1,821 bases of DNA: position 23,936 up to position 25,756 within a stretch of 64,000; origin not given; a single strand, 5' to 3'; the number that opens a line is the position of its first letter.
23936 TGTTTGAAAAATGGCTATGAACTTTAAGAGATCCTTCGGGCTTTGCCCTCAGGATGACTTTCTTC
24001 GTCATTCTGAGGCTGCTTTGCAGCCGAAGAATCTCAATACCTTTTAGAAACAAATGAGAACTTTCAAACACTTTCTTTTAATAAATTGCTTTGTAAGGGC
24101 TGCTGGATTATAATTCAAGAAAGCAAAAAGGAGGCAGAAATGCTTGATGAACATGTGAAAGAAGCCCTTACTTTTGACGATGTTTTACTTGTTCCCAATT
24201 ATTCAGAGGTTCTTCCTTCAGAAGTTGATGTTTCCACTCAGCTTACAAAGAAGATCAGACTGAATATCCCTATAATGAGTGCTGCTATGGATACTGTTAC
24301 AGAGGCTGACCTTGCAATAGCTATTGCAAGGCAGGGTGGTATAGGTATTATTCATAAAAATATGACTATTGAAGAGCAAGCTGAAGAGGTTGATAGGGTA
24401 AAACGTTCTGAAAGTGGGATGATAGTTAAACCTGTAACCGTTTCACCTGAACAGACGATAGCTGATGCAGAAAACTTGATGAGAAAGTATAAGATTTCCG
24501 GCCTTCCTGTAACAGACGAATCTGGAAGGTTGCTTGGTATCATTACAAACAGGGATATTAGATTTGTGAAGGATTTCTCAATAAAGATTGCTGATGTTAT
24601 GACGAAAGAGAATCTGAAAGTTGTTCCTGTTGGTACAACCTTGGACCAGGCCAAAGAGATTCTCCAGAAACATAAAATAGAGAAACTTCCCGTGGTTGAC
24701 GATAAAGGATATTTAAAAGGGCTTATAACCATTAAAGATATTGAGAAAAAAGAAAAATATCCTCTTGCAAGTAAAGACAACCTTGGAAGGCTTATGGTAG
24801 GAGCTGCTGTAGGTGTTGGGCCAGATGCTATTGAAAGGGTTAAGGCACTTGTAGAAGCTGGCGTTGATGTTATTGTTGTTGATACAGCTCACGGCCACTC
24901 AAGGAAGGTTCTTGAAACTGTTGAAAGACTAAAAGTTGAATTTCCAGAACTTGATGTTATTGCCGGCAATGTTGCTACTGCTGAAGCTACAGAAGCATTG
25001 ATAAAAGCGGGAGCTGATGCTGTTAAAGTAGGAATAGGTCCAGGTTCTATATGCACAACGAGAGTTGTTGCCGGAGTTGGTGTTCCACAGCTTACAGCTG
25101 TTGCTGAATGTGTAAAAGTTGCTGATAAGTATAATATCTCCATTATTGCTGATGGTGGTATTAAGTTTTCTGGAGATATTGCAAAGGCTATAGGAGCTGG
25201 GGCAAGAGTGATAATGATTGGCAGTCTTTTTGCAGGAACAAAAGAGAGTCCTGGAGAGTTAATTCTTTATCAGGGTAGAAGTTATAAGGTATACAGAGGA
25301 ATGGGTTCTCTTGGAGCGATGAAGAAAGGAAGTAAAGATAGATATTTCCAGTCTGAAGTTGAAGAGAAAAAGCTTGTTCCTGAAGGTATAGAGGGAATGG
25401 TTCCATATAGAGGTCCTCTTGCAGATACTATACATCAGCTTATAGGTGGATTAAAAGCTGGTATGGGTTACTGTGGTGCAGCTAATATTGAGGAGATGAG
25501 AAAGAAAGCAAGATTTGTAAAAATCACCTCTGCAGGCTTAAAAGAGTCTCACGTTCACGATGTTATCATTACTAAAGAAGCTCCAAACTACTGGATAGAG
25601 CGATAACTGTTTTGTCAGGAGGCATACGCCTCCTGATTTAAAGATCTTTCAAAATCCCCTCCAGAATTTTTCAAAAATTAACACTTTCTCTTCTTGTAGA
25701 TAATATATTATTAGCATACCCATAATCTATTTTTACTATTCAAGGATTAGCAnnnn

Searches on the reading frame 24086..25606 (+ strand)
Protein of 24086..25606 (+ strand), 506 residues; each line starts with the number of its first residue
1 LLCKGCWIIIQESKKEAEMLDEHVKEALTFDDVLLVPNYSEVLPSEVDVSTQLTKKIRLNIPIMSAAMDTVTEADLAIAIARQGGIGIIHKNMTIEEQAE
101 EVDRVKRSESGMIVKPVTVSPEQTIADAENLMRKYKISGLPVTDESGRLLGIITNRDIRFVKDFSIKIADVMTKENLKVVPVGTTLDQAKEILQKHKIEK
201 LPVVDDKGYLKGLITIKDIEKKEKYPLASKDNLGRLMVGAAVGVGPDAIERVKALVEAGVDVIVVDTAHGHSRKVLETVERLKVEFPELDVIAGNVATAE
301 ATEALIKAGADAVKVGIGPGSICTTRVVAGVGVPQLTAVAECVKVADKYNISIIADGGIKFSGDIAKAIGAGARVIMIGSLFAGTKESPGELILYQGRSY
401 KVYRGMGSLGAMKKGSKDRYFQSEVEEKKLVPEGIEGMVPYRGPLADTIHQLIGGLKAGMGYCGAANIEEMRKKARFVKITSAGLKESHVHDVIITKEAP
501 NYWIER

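Call 3: search_protein_families(library=pfam, proteins=[window:24086-25606:+], max_evalue=0.1)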
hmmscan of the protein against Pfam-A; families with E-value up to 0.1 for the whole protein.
window:24086-25606:+ (506 aa): 9 families
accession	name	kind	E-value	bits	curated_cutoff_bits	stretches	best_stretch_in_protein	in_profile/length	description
PF00478.31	IMPDH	-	1e-171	571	25.6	1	27-491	1-345/345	IMP dehydrogenase / GMP reductase domain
PF00571.33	CBS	-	2.4e-28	98.7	24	2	112-159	5-52/57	CBS domain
PF03060.21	NMO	-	2.1e-13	50.8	28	2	228-390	82-233/331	Nitronate monooxygenase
PF00977.27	His_biosynth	-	5e-05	23.3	23.6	1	237-382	73-222/228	Histidine biosynthesis protein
PF01070.24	FMN_dh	-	0.0029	17.1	24.9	1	289-382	219-305/350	FMN-dependent dehydrogenase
PF01645.23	Glu_synthase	-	0.0056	16.3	20.4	1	298-380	216-305/369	Conserved region in glutamate synthase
PF00106.31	adh_short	-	0.019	14.9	26.6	0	236-310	4-72/195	short chain dehydrogenase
PF02310.24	B12-binding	-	0.062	13.6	32.1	1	251-317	43-112/121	B12 binding domain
PF13714.12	PEP_mutase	-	0.063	13.3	31.5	0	247-323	158-228/240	Phosphoenolpyruvate phosphomutase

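Call 4: search_protein_families(library=ncbifam, proteins=[window:24086-25606:+], max_evalue=0.1)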
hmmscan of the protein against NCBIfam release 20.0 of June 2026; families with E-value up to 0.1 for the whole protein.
window:24086-25606:+ (506 aa): 51 families (the best 25 are shown)
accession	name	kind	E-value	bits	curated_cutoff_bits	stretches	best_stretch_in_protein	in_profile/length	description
TIGR01302.1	IMP_dehydrog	equivalog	1.1e-199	664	481.5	1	27-472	1-449/450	IMP dehydrogenase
NF005311.0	PRK06843.1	equivalog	1.6e-148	495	779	2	172-494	82-401/404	inosine 5-monophosphate dehydrogenase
NF005869.0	PRK07807.1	equivalog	9.3e-108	361.3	549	1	21-489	6-473/479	GuaB1 family IMP dehydrogenase-related protein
NF052358.1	GMPRedGuaB1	equivalog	2.9e-107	359.8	675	1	21-488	6-472/479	GMP reductase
NF005493.0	PRK07107.1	equivalog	7e-103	344.8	585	1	26-498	8-496/502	IMP dehydrogenase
TIGR01303.1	IMP_DH_rel_1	equivalog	3.4e-95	319.7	562.75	1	26-488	10-470/475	GuaB1 family IMP dehydrogenase-related protein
NF003470.0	PRK05096.1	equivalog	2.4e-69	234.1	397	2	230-481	93-337/347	GMP reductase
TIGR01305.1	GMP_reduct_1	equivalog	7.8e-66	222.4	492.15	2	228-482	90-337/343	GMP reductase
NF003966.0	PRK05458.1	equivalog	7.7e-61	206.2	344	2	226-474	77-312/327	GMP reductase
TIGR01306.1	GMP_reduct_2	equivalog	4.6e-54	184.1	465.65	2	219-474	66-308/321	GMP reductase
TIGR01304.1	IMP_DH_rel_2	equivalog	1.8e-34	119.6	342.1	2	240-473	132-360/365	GuaB3 family IMP dehydrogenase-related protein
NF011449.0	PRK14869.2-5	equivalog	5.5e-17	61.9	411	2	160-221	61-122/451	putative manganese-dependent inorganic diphosphatase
NF011443.0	PRK14869.1-5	equivalog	2.4e-16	59.3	335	2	160-222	63-124/546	putative manganese-dependent inorganic diphosphatase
NF011440.0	PRK14869.1-2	equivalog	8.7e-13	47.7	746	2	160-222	61-122/541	putative manganese-dependent inorganic diphosphatase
NF053863.1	DS11_antiphage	equivalog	1.6e-11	43.8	260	2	18-221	14-190/305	CBS domain-containing anti-phage protein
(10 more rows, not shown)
